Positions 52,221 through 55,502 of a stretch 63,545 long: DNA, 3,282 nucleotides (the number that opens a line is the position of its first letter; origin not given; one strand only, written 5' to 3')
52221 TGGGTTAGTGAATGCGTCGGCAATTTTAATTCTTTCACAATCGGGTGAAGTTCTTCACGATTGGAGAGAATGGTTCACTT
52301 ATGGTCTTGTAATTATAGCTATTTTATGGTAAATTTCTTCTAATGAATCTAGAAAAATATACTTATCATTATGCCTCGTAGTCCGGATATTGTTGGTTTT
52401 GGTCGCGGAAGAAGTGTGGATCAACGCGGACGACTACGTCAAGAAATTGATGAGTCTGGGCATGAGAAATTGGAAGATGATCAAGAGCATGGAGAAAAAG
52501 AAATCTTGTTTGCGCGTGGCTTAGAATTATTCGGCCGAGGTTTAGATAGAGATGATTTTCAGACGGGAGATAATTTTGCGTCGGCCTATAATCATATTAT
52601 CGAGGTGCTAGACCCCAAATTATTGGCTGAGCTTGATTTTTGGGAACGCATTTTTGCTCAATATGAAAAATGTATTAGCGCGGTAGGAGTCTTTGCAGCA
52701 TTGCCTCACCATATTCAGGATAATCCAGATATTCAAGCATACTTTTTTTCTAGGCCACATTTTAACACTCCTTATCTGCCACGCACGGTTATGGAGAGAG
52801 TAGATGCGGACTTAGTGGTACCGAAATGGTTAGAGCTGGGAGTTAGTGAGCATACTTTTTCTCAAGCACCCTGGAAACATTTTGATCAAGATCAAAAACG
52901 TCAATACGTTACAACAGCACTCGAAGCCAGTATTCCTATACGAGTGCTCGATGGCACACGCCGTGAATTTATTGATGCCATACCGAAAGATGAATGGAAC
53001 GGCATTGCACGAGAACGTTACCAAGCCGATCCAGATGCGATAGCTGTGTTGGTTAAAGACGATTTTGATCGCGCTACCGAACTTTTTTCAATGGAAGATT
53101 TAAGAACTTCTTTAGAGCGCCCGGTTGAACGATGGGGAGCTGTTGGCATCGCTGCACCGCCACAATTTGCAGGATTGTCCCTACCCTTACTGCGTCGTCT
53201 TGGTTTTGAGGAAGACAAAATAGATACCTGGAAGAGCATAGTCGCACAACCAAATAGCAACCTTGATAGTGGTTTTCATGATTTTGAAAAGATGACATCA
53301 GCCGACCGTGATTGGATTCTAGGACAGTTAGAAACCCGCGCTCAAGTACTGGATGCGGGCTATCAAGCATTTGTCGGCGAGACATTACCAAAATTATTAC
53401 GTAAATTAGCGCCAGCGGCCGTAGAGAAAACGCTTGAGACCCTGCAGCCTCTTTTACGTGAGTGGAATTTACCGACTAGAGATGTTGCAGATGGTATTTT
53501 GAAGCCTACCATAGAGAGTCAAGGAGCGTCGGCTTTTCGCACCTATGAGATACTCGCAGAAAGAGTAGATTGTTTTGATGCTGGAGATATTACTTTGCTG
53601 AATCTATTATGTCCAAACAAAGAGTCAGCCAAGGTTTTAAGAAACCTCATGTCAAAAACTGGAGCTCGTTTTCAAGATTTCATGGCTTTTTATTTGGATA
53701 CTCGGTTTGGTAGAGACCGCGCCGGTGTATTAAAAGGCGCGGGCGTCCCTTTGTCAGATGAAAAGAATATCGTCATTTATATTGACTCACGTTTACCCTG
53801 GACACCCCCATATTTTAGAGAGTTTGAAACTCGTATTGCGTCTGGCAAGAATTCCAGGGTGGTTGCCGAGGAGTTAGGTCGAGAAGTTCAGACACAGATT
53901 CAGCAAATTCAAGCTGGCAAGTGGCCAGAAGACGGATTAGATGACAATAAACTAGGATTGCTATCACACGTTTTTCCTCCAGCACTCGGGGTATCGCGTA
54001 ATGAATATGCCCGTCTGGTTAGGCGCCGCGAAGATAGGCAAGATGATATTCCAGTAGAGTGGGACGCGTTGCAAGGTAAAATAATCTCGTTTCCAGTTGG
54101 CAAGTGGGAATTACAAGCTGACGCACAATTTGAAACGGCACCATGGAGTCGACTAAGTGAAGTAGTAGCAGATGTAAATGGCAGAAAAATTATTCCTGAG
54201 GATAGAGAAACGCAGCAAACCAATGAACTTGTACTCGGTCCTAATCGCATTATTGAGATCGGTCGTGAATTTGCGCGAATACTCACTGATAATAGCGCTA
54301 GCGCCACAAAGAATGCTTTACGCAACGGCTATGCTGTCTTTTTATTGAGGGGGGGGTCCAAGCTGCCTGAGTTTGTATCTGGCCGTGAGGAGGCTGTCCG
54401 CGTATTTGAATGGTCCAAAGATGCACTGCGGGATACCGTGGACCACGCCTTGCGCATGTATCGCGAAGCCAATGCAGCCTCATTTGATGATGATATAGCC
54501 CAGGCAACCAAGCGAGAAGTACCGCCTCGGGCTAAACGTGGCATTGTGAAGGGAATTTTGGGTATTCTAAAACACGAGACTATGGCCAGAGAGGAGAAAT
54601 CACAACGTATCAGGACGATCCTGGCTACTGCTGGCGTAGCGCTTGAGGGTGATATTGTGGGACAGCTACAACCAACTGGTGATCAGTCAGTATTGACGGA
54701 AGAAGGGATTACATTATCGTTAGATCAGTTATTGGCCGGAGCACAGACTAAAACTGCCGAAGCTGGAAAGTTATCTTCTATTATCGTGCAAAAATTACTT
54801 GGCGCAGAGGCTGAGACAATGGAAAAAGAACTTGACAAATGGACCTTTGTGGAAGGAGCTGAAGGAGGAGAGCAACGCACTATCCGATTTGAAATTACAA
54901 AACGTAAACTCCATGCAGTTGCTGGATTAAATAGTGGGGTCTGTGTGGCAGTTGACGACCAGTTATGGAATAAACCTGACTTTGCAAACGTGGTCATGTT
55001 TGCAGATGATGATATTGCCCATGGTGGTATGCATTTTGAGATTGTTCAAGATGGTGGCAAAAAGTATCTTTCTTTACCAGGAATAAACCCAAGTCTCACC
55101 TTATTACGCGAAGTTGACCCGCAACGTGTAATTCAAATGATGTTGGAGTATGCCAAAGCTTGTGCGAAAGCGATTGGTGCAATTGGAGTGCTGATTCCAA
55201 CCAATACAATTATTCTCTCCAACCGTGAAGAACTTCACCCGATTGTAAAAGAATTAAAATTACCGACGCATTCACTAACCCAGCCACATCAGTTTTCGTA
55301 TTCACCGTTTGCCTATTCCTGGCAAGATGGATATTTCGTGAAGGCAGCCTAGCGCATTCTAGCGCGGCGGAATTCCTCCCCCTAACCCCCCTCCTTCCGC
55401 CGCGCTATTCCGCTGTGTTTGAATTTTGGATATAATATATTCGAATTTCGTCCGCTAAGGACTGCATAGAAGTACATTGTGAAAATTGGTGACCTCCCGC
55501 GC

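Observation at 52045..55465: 3.4-kb unit: a 993-aa orphan ORF bracketed by ~250-bp inverted repeats made from its own 3' end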

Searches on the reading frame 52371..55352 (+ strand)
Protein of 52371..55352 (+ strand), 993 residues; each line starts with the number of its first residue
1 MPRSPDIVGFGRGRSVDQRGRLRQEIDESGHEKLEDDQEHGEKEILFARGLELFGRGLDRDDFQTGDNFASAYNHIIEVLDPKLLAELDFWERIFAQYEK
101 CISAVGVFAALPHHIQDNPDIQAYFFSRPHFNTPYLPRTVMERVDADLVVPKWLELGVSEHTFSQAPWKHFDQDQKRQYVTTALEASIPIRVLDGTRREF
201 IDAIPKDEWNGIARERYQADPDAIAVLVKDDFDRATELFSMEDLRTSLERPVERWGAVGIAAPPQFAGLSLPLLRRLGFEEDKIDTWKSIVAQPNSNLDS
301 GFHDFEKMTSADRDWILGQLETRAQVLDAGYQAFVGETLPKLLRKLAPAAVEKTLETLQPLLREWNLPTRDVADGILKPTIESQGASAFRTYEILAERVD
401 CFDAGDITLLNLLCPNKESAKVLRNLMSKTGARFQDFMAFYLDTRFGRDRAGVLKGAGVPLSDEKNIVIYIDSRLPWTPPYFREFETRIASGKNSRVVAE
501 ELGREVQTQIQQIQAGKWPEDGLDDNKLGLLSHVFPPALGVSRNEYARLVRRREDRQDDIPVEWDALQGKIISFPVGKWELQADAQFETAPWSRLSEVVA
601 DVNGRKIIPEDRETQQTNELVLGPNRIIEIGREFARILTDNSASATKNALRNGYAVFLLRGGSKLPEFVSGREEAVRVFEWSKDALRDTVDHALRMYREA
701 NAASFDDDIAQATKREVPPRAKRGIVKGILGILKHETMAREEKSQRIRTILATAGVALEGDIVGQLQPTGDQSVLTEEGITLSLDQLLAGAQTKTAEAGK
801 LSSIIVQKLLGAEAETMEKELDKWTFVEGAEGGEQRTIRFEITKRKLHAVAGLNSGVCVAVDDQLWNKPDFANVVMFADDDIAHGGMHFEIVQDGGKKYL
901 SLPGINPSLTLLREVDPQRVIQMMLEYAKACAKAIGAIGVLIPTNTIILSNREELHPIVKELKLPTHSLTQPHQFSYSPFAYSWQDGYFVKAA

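Call 7: search_protein_families(library=pfam, proteins=[window:52371-55352:+], max_evalue=0.01)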
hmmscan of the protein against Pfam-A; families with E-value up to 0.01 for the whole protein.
window:52371-55352:+ (993 aa): 0 families

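Call 8: search_protein_families(library=ncbifam, proteins=[window:52371-55352:+], max_evalue=0.01)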
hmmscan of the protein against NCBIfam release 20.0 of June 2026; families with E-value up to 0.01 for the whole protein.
window:52371-55352:+ (993 aa): 0 families

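Call 9: search_protein_families(library=padloc, proteins=[window:52371-55352:+], max_evalue=0.01)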
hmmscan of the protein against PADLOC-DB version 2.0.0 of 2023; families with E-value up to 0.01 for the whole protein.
window:52371-55352:+ (993 aa): 0 families

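Call 10: search_protein_families(library=phrogs, proteins=[window:52371-55352:+], max_evalue=0.01)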
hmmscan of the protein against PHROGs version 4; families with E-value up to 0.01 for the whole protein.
window:52371-55352:+ (993 aa): 0 families

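Call 11: find_homologous_proteins(query=window:52371-55352:+)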
Query window:52371-55352:+ (993 aa): 4 proteins with E <= 0.001 among 8000 candidates.
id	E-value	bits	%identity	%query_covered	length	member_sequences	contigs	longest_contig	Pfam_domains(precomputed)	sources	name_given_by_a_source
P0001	0.0e+0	2265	100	100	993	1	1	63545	-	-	-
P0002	0.0e+0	1249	55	100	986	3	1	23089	-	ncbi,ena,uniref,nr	ncbi:MAG: hypothetical protein UY81_C0011G0011 [Candidatus Giovannonibacteria bacterium GW2011_GWA2_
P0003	0.0e+0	1090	51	99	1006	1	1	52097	-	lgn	-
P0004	0.0e+0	1057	49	100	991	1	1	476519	-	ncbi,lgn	-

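Call 12: find_encoding_contigs(protein=P0002, flank=10000)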
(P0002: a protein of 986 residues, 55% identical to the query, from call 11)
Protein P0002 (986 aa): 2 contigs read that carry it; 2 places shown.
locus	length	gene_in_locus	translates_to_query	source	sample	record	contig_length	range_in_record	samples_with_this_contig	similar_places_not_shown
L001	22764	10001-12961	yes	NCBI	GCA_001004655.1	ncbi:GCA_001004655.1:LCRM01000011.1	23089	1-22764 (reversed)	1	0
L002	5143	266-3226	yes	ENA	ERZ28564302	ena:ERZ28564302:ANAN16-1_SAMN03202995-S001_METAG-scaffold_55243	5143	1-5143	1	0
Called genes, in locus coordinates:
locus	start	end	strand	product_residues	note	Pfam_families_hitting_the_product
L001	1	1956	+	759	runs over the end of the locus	?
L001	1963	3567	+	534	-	-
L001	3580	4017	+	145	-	PF12666:PrgI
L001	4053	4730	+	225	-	PF26593:TraC-like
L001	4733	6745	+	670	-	PF01935:DUF87 (weak), PF12846:AAA_10 (faint), PF19044:P-loop_TraG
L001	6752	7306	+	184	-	-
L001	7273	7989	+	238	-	PF18912:DZR_2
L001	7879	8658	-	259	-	-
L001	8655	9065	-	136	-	-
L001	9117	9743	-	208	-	PF02498:Bro-N (faint)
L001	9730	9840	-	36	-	-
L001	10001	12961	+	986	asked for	-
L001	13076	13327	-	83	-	PF01541:GIY-YIG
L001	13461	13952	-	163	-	-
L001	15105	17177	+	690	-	PF17191:RecG_wedge, PF01336:tRNA_anti-codon (faint), PF00270:DEAD, PF04851:ResIII, PF13604:AAA_30 (weak), PF00271:Helicase_C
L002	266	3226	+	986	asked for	-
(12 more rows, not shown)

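Call 13: find_encoding_contigs(protein=P0003, flank=10000)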
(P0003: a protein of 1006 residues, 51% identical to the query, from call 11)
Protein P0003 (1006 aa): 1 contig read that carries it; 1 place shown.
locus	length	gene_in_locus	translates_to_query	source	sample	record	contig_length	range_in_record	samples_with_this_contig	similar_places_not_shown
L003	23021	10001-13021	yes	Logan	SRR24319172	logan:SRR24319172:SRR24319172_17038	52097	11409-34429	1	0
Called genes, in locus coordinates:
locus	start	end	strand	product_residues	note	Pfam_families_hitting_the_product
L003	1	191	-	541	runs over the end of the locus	PF00239:Resolvase, PF07508:Recombinase, PF13408:Zn_ribbon_recom (weak)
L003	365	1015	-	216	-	-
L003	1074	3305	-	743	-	PF13155:Toprim_2, PF13362:Toprim_3 (faint)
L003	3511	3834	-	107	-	-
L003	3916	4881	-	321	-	-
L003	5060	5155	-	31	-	-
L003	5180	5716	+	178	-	PF06271:RDD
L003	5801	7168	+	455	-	-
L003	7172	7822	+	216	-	-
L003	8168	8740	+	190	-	PF18728:HEPN_AbiV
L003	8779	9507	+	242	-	-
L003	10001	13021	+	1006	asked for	-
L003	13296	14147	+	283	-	PF11127:YgaP-like_TM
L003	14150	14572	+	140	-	PF03073:TspO_MBR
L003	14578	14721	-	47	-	-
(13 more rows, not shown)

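Call 14: find_encoding_contigs(protein=P0004, flank=10000)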
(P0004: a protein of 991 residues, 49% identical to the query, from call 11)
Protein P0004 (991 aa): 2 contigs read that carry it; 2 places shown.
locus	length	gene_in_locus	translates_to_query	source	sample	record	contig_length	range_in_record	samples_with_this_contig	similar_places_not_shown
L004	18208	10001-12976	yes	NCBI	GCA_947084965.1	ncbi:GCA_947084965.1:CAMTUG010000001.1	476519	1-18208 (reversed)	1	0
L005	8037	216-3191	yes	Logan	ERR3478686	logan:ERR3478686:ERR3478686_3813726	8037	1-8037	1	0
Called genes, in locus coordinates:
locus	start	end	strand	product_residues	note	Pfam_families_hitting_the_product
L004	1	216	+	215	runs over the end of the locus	PF00834:Ribul_P_3_epim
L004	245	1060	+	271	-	PF00127:Copper-bind (faint), PF13473:Cupredoxin_1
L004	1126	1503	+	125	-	PF03779:SPW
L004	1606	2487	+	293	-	PF13292:DXP_synthase_N, PF00456:Transketolase_N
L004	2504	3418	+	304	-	PF14257:DUF4349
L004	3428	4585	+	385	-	PF02779:Transket_pyr, PF02780:Transketolase_C, PF22613:Transketolase_C_1 (weak)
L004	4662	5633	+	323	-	PF00294:PfkB, PF08543:Phos_pyr_kin (weak)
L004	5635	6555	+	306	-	PF01116:F_bP_aldolase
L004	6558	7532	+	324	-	PF00294:PfkB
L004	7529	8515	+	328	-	PF00389:2-Hacid_dh, PF02826:2-Hacid_dh_C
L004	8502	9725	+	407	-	PF07690:MFS_1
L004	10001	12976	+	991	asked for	-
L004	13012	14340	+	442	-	PF13517:FG-GAP_3 (faint), PF01839:FG-GAP (faint), PF03734:YkuD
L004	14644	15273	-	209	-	PF20334:DUF6629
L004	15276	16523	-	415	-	PF27218:MJ0043_C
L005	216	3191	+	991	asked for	-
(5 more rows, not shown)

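Call 28: search_solved_structures(query=A1, max_evalue=1)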
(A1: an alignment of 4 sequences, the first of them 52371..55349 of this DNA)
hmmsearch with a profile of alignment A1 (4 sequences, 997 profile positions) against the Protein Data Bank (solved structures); distinct sequences matched with E-value up to 1: 0.

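Call 38: search_protein_representatives(alignment_id=A1)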
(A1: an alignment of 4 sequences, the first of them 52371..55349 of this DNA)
Query: 4 sequences, 997 profile positions. Proteins with E-value up to 0.001 (for the whole library): 284; up to 1e-10: 200; up to 1e-30: 141. The best 150 are listed.
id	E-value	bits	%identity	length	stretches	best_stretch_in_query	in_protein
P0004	0.0e+00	1845.0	-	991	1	1-996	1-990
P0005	2.7e-288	975.7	-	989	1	21-994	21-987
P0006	2.2e-252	856.7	-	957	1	37-945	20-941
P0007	2.1e-205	701.2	-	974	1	70-995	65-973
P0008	4.2e-143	495.0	-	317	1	678-995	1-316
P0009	5.8e-136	471.4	-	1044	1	327-995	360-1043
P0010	1.1e-120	420.9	-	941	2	370-996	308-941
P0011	1.8e-116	406.8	-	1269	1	474-994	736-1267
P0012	1.2e-110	387.6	-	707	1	371-996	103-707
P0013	6.8e-110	385.1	-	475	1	520-996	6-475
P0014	7.0e-101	355.3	-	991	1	457-996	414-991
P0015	8.0e-98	345.1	-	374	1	666-995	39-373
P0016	3.8e-93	329.7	-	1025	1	412-994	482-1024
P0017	1.1e-92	328.2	-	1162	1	463-993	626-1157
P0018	1.8e-92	327.4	-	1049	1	348-994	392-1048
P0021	1.4e-69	251.6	-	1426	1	499-992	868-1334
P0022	3.1e-69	250.5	-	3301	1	528-995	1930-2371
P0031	4.5e-60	220.2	-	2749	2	459-994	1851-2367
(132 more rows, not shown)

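Call 39: predict_structure(alignment_id=A1)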
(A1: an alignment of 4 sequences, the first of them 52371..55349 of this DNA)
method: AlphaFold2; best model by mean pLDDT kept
length: 993 residues; sequences in the alignment: 4
mean_pLDDT: 55.0   pTM: 0.37
mean pLDDT of the five models: 55.0, 54.1, 52.3, 52.1, 48.8
residues with pLDDT >= 90: 20; 70-90: 258; 50-70: 270; < 50: 445
segments of 3 or more residues with pLDDT < 50: 1-38, 57-67, 255-261, 385-387, 400-407, 417-420, 428-436, 443-478, 516-523, 531-561, 569-625, 627-720, 754-757, 771-773, 789-887, 904-916, 946-953, 976-981
pLDDT, mean of each block of 10 residues (from residue 1): 29 31 39 45 60 54 50 72 81 79 81 88 87 81 88 83 86 89 87 86 89 87 82 89 82 48 65 85 81 72 74 77 65 63 60 59 53 60 54 55 47 52 49 47 47 41 40 45 61 58 61 47 51 36 36 35 50 34 29 37 28 35 44 40 38 36 29 26 28 32 35 39 64 72 71 52 61 54 57 29 30 29 24 30 36 27 27 23 39 73 43 44 63 71 58 53 76 51 69 72
secondary structure, 60 per line:
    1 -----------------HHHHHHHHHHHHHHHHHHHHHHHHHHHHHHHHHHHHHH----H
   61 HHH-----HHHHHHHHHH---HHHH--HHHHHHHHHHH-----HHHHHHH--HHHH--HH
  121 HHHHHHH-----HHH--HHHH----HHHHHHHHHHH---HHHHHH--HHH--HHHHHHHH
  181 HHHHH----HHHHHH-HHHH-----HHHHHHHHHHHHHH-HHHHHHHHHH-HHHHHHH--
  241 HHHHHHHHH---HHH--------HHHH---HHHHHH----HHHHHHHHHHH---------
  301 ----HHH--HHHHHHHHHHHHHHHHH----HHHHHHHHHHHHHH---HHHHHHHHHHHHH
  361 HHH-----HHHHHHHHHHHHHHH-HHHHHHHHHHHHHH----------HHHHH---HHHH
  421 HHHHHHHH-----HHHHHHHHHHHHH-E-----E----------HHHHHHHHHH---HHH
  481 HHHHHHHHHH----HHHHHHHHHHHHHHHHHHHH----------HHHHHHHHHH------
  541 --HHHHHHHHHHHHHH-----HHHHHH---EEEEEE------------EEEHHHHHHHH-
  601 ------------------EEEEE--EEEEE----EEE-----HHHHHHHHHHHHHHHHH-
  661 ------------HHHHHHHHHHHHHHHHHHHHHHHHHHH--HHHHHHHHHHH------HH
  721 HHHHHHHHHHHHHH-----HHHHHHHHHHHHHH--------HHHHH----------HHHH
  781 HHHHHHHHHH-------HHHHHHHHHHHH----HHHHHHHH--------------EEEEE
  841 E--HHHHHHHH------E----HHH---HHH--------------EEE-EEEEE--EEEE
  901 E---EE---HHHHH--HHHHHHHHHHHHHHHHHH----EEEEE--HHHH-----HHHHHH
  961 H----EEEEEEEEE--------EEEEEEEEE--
elements in order (helices of 4 or more, strands of 3 or more residues): H18-55 H60-63 H69-78 H82-85 H88-98 H104-110 H113-116 H119-127 H138-141 H146-156 H160-165 H173-185 H190-195 H197-200 H206-219 H221-230 H232-238 H241-249 H264-267 H271-276 H281-291 H310-326 H331-344 H348-363 H369-383 H385-398 H409-413 H417-428 H434-446 H465-474 H478-490 H495-514 H525-534 H543-556 H562-567 E571-576 E589-591 H592-599 E619-623 E626-630 E635-637 H643-659 H673-699 H702-712 H719-734 H740-753 H762-766 H777-790 H798-809 H814-821 E836-841 H844-851 E886-888 E890-894 E897-901 H910-914 H917-934 E939-943 H946-949 H955-961 E966-974 E983-991

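Call 40: search_protein_families(library=pfam, proteins=[P0022, P0031, P0021, P0011, P0017], max_evalue=0.001)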
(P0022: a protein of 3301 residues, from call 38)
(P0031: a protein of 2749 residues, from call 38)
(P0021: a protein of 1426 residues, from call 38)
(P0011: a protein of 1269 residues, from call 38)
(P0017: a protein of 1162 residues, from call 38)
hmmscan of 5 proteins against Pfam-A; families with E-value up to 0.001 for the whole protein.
P0022 (3301 aa): 1 family
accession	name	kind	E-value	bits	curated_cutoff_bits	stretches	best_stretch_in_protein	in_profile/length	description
PF01435.24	Peptidase_M48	-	1.1e-11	45.4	20.3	2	2768-2814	40-87/186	Peptidase family M48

P0031 (2749 aa): 0 families

P0021 (1426 aa): 0 families

P0011 (1269 aa): 0 families

P0017 (1162 aa): 0 families

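Call 71: fold_search(model_id=the predicted structure, library=pdb)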
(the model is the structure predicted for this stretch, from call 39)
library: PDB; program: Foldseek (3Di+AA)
matches with E <= 10: 536; with E <= 0.001: 0
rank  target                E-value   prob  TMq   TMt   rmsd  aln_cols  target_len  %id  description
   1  7rdr_A                1.1e-02  0.69  0.11  0.19  19.6       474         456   15  Circular tandem repeat protein with novel repeat topology and enhanced subunit contact surfaces (released 2021-09-01)
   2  7su3_A                1.3e-02  0.16  0.09  0.04  32.9      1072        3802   11  CryoEM structure of DNA-PK complex VII (released 2022-01-12)
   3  7pub_DH               2.6e-02  0.16  0.08  0.10  30.5       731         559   11  Late assembly intermediate of the Trypanosoma brucei mitoribosomal small subunit (released 2022-05-04)
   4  5aem                  3.0e-02  0.63  0.13  0.23  17.0       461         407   12  Structure of t131 N-terminal TPR array (released 2015-06-24)
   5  3w3y_A                3.5e-02  0.30  0.11  0.11  22.5       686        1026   11  Crystal structure of Kap121p bound to Nup53p (released 2013-04-10)
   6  9ijj_AT               3.8e-02  0.57  0.12  0.19  16.9       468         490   11  In situ structure of the central apparatus in mouse sperm axoneme. (released 2025-06-04)
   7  7pua_DH               4.7e-02  0.30  0.11  0.16  32.9       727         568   10  Middle assembly intermediate of the Trypanosoma brucei mitoribosomal small subunit (released 2022-03-02)
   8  8ro0_J                5.0e-02  0.28  0.10  0.14  28.3       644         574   12  Structure of the C. elegans Intron Lariat Spliceosome primed for disassembly (ILS') (released 2024-08-07)
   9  7kzt_V                5.4e-02  0.54  0.14  0.13  29.5       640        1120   10  Structure of the human fanconi anaemia Core-UBE2T-ID-DNA complex in intermediate state (released 2021-03-10)
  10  6n1z_D                5.4e-02  0.28  0.11  0.12  23.1       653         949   12  Importin-9 bound to H2A-H2B (released 2019-03-20)
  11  3w3w_A                5.4e-02  0.23  0.11  0.11  22.5       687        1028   11  Crystal structure of Kap121p bound to Ste12p (released 2013-04-10)
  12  9ken_A                5.7e-02  0.25  0.08  0.08  20.7       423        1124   10  cryo-EM structure of TRIP12 in complex with K29/48 branched-triUb (released 2025-08-06)
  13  7wtz_K                6.0e-02  0.33  0.12  0.12  20.1       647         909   11  Cryo-EM structure of a human pre-40S ribosomal subunit - State RRP12-B2 (released 2022-10-19)
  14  6zu9_o                6.0e-02  0.21  0.10  0.15  59.5       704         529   12  Structure of a yeast ABCE1-bound 48S initiation complex (released 2020-10-28)
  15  4c0e_A                6.2e-02  0.33  0.10  0.17  23.9       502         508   13  Structure of the NOT1 superfamily homology domain from Chaetomium thermophilum (released 2013-10-09)
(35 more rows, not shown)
